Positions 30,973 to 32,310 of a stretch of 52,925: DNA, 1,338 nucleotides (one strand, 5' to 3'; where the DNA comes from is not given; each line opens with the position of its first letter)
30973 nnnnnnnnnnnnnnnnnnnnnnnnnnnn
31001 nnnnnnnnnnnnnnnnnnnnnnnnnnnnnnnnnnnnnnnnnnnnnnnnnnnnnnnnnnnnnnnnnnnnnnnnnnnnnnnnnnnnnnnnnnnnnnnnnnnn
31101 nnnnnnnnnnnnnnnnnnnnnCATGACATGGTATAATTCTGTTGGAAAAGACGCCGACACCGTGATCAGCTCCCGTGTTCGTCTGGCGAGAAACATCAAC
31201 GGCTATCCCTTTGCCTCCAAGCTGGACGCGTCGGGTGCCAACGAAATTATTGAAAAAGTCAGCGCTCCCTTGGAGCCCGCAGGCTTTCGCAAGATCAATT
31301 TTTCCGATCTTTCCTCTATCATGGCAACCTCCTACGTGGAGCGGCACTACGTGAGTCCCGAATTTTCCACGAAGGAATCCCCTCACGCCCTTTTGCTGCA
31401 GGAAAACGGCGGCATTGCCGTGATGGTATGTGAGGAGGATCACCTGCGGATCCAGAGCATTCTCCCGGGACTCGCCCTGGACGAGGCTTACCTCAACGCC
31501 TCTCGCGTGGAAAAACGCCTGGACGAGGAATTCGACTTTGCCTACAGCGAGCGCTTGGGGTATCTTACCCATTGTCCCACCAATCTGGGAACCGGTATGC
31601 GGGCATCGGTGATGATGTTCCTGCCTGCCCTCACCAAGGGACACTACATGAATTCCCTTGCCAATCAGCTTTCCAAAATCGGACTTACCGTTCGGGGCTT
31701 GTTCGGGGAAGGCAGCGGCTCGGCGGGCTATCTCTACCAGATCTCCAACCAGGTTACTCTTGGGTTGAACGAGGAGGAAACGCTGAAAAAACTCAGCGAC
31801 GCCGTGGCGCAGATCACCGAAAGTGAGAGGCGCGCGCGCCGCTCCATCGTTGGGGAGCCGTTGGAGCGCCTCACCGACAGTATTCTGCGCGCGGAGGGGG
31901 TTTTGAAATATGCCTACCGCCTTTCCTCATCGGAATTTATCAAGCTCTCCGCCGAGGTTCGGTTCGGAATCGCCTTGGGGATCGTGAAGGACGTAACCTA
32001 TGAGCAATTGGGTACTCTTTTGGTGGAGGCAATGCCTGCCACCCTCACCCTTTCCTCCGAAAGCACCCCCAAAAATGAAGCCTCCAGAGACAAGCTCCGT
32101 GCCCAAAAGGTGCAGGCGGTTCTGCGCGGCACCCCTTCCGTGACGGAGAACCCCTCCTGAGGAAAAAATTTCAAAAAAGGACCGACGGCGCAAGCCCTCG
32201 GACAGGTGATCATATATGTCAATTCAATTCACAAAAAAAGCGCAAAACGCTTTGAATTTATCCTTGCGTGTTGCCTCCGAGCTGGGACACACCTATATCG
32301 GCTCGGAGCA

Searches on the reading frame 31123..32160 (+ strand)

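Call 77: search_protein_families(library=pfam, proteins=[window:31123-32160:+], max_evalue=0.00001)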
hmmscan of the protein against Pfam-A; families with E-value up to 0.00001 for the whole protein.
window:31123-32160:+ (345 aa): 1 family
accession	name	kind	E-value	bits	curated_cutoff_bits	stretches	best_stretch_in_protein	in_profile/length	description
PF00217.24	ATP-gua_Ptrans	-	1.7e-59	201.1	22.4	1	53-237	17-202/203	ATP:guanido phosphotransferase, C-terminal catalytic domain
